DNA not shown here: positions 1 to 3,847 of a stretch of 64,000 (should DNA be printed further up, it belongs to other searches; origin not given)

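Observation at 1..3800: Abrupt ~70%-GC segment encoding a signal-peptide/Ig-repeat protein fused in frame to an actinobacterial-type encapsulin shell sequence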

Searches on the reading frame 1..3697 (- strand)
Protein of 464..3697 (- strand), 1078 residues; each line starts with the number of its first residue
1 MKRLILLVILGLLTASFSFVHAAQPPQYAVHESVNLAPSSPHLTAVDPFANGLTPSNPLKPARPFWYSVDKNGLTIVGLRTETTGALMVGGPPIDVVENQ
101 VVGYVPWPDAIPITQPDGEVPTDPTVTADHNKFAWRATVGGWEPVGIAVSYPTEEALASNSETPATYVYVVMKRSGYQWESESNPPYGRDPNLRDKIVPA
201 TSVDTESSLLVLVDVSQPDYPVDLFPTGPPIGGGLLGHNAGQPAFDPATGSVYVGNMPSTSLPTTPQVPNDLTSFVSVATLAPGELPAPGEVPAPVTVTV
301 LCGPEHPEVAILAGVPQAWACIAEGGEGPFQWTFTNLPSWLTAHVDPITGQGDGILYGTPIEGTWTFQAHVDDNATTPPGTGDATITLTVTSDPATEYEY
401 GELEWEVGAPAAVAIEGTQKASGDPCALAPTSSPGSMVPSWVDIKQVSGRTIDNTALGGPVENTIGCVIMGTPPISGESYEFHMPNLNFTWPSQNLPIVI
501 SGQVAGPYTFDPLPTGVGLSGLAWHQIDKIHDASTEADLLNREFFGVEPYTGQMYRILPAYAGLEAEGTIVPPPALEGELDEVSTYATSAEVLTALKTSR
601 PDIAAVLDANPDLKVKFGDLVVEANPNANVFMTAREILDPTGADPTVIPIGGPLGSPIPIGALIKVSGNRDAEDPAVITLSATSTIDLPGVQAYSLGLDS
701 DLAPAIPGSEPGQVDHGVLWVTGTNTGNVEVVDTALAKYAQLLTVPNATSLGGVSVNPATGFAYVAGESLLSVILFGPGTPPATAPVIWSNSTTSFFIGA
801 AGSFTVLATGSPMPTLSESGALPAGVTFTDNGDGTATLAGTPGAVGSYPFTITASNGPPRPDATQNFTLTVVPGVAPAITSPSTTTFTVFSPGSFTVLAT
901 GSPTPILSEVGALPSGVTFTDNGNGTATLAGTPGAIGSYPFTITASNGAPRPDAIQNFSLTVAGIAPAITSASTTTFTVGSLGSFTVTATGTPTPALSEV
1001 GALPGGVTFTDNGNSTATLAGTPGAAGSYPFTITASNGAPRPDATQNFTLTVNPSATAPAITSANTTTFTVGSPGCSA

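Call 6: search_protein_families(library=pfam, proteins=[window:1-3697:-], max_evalue=0.01)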
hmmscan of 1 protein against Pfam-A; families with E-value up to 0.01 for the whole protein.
window:1-3697:- (1232 aa): 1 family
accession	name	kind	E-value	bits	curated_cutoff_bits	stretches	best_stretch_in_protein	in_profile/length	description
PF04454.18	Linocin_M18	-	3.6e-51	174.3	24.3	1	1079-1231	1-150/253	Encapsulating protein for peroxidase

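Call 18: find_homologous_proteins(query=window:464-3697:-, max_evalue=0.00001)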
Query window:464-3697:- (1078 aa): 59 proteins with E <= 0.00001 among 8000 candidates.
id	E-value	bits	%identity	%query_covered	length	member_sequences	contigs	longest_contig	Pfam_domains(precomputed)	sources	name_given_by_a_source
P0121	0.0e+0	1694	70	99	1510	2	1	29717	PF07679.23,PF13895.13,PF13927.13,PF05345.19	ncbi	-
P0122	0.0e+0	1627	78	88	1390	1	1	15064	PF05345.19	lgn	-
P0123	0.0e+0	1614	78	87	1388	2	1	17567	-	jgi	-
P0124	0.0e+0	1567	75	92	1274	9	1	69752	PF18998.7,PF05345.19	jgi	jgi:hypothetical protein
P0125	0.0e+0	1565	73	96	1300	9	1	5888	PF18998.7,PF05345.19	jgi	jgi:hypothetical protein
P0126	0.0e+0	1543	76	89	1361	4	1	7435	PF18998.7,PF05345.19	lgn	-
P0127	0.0e+0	1542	70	79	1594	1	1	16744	PF22352.3,PF05345.19,PF00630.26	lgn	-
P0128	0.0e+0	1531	73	89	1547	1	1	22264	PF05345.19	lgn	-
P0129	0.0e+0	1449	78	80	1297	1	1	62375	PF05345.19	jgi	jgi:hypothetical protein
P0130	0.0e+0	1430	73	82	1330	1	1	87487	PF07679.23,PF17963.8,PF17892.8,PF13927.13,PF17803.8,PF05345.19,PF16184.12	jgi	jgi:hypothetical protein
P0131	0.0e+0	1381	67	78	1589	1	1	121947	PF05345.19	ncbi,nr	ncbi:MAG TPA: putative Ig domain-containing protein [Mycobacteriales bacterium]|nr:putative Ig domai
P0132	0.0e+0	1318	79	72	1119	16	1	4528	PF18998.7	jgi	jgi:hypothetical protein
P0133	0.0e+0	1292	52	100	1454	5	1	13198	PF07679.23,PF22352.3,PF13927.13,PF00028.24,PF05345.19,PF00630.26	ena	-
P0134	0.0e+0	1259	51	98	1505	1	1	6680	PF22352.3,PF05345.19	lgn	-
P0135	0.0e+0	1201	51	100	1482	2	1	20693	PF07679.23,PF13895.13,PF13927.13,PF22971.3,PF00047.32,PF05345.19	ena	-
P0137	0.0e+0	1100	56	95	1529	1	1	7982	PF07679.23,PF13895.13,PF13927.13,PF05345.19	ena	-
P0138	0.0e+0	1084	57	97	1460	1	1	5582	PF07679.23,PF13895.13,PF13927.13,PF05345.19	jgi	jgi:putative Ig domain-containing protein/Ig-like domain-containing protein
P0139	4.6e-295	1000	59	88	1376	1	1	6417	PF22073.3,PF15780.12,PF07610.18,PF24507.2,PF05345.19,PF12371.15,PF22544.3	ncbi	-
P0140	1.3e-279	949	51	97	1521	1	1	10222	PF07679.23,PF13895.13,PF13927.13,PF22971.3,PF05345.19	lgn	-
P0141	4.3e-266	904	51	97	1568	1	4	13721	PF07610.18,PF22067.3,PF24507.2,PF24499.2,PF22544.3,PF22073.3,PF07679.23,PF13895.13,PF15780.12,PF13927.13,PF22066.3,PF05345.19,PF12371.15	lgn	-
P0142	1.7e-260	885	50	94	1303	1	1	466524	PF07679.23,PF17963.8,PF17892.8,PF13927.13,PF17803.8,PF05345.19,PF16184.12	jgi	jgi:hypothetical protein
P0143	8.1e-257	873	50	99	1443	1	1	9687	PF07679.23,PF13895.13,PF13927.13,PF22971.3,PF05345.19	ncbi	-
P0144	3.6e-223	762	45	99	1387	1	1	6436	PF07679.23,PF13895.13,PF13927.13,PF22971.3,PF05345.19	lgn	-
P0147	6.0e-172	592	44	95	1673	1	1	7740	PF22073.3,PF15780.12,PF07610.18,PF05345.19,PF22544.3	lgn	-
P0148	1.1e-168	582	44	95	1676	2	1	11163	PF22073.3,PF15780.12,PF07610.18,PF05345.19,PF22544.3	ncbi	-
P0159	1.2e-140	489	48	56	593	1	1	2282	PF22352.3,PF05345.19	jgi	jgi:Putative Ig domain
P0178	5.5e-15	73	35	26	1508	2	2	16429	PF07679.23,PF13895.13,PF00801.27,PF13927.13,PF24908.1,PF05345.19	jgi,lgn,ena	-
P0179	8.2e-6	42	33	24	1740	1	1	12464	PF13573.13,PF16640.12,PF22807.3,PF24684.2,PF05345.19,PF01436.28,PF25021.2,PF06739.18,PF08450.19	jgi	jgi:sugar lactone lactonase YvrE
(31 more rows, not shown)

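Call 21: find_encoding_contigs(protein=P0124, flank=8000, max_places=2)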
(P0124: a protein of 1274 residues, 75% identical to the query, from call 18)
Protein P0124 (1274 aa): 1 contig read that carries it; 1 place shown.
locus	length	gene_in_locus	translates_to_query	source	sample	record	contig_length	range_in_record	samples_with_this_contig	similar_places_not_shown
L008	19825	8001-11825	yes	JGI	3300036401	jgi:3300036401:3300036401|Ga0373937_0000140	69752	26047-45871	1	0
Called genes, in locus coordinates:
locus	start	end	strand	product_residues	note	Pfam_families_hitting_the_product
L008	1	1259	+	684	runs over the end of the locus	PF13435:Cytochrome_C554 (faint), PF22113:Mtrc-MtrF_II-IV_dom (faint), PF13442:Cytochrome_CBB3 (faint), PF14522:Cytochrome_C7 (faint), PF14537:Cytochrom_c3_2 (faint), PF00034:Cytochrom_C (weak), PF02433:FixO (faint), PF00034:Cytochrom_C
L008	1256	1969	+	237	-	PF02369:Big_1 (weak), PF00034:Cytochrom_C (weak), PF13442:Cytochrome_CBB3 (weak)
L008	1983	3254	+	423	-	-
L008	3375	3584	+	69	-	-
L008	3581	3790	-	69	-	-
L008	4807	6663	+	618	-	-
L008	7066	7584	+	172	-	-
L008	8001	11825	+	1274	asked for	PF05345:He_PIG (weak), PF18998:Flg_new_2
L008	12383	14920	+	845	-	PF12704:MacB_PCD, PF02687:FtsX, PF12704:MacB_PCD, PF02687:FtsX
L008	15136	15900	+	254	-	PF00378:ECH_1, PF16113:ECH_2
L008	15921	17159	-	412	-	PF00158:Sigma54_activat, PF07728:AAA_5, PF14532:Sigma54_activ_2, PF00004:AAA (faint), PF25601:AAA_lid_14, PF02954:HTH_8, PF07238:PilZ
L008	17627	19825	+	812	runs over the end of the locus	PF20972:MASE9 (weak), PF13487:HD_5, PF01966:HD, PF01590:GAF (weak), PF13185:GAF_2, PF00990:GGDEF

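Call 22: find_encoding_contigs(protein=P0121, flank=8000, max_places=2)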
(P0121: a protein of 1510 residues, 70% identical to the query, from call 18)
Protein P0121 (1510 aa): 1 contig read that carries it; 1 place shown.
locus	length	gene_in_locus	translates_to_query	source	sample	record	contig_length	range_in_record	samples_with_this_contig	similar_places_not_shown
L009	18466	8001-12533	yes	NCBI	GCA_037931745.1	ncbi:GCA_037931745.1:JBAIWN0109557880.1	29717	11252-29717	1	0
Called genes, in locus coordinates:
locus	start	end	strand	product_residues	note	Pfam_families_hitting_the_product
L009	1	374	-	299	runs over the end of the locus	PF00126:HTH_1, PF03466:LysR_substrate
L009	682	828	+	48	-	-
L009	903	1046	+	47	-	-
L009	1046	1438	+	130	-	PF02482:Ribosomal_S30AE (weak)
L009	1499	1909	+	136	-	PF14760:Rnk_N, PF01272:GreA_GreB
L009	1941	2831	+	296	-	PF00582:Usp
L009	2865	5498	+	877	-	PF00690:Cation_ATPase_N, PF00122:E1-E2_ATPase, PF00702:Hydrolase, PF13246:Cation_ATPase, PF00689:Cation_ATPase_C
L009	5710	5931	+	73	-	-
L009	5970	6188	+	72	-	-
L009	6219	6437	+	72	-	-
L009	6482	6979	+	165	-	-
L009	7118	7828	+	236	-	PF08281:Sigma70_r4_2 (weak)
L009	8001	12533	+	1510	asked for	PF13895:Ig_2 (faint), PF05345:He_PIG (weak), PF07679:I-set (weak), PF13927:Ig_3 (weak), PF07679:I-set (weak), PF13927:Ig_3, PF05345:He_PIG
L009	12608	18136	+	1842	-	PF22148:Fervidolysin_NPro-like, PF00082:Peptidase_S8, PF17957:Big_7 (faint), PF06119:NIDO (weak), PF10342:Kre9_KNH, PF24801:FNIII-A_GpJ (faint), PF17964:Big_10 (faint), PF10342:Kre9_KNH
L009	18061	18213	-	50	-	-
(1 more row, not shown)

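Call 40: find_encoding_contigs(protein=P0129, flank=6000, max_places=1)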
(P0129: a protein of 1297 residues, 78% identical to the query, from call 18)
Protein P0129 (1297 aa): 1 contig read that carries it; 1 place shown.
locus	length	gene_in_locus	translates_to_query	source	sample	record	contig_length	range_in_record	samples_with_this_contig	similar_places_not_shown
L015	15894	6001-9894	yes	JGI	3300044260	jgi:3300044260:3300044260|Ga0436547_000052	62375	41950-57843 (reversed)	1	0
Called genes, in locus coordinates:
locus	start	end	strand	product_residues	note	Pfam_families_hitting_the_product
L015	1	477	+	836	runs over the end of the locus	PF14341:PilX_N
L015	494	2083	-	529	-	-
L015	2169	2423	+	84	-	-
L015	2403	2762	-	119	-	-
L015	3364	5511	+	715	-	PF17957:Big_7 (faint)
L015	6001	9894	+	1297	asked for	PF05345:He_PIG (weak)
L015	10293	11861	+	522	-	PF01425:Amidase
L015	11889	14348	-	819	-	PF01569:PAP2, PF14052:Caps_assemb_Wzi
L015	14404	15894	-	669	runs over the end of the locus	PF08659:KR (faint), PF00106:adh_short (faint), PF01073:3Beta_HSD, PF01370:Epimerase, PF02719:Polysacc_synt_2, PF04321:RmlD_sub_bind, PF16363:GDP_Man_Dehyd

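Call 41: find_encoding_contigs(protein=P0131, flank=6000, max_places=1)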
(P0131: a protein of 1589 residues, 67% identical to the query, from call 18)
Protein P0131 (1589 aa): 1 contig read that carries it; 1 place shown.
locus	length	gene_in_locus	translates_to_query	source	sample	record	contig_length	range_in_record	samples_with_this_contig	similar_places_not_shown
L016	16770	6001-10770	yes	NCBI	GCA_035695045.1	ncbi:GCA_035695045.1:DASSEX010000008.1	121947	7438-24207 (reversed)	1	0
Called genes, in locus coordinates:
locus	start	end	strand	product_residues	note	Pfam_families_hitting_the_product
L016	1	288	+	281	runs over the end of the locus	-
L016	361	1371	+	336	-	-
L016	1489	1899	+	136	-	-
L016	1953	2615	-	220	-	PF00072:Response_reg, PF00196:GerE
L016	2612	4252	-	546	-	-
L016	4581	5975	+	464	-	-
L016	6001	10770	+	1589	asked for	PF05345:He_PIG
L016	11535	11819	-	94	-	-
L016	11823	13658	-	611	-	PF03705:CheR_N, PF01739:CheR, PF08448:PAS_4, PF13426:PAS_9 (weak), PF13596:PAS_10 (weak), PF28159:CEP89 (weak), PF27954:CCDC192 (weak), PF00989:PAS, +3 more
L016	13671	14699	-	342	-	PF01339:CheB_methylest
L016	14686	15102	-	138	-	PF03861:ANTAR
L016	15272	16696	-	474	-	PF03951:Gln-synt_N, PF00120:Gln-synt_C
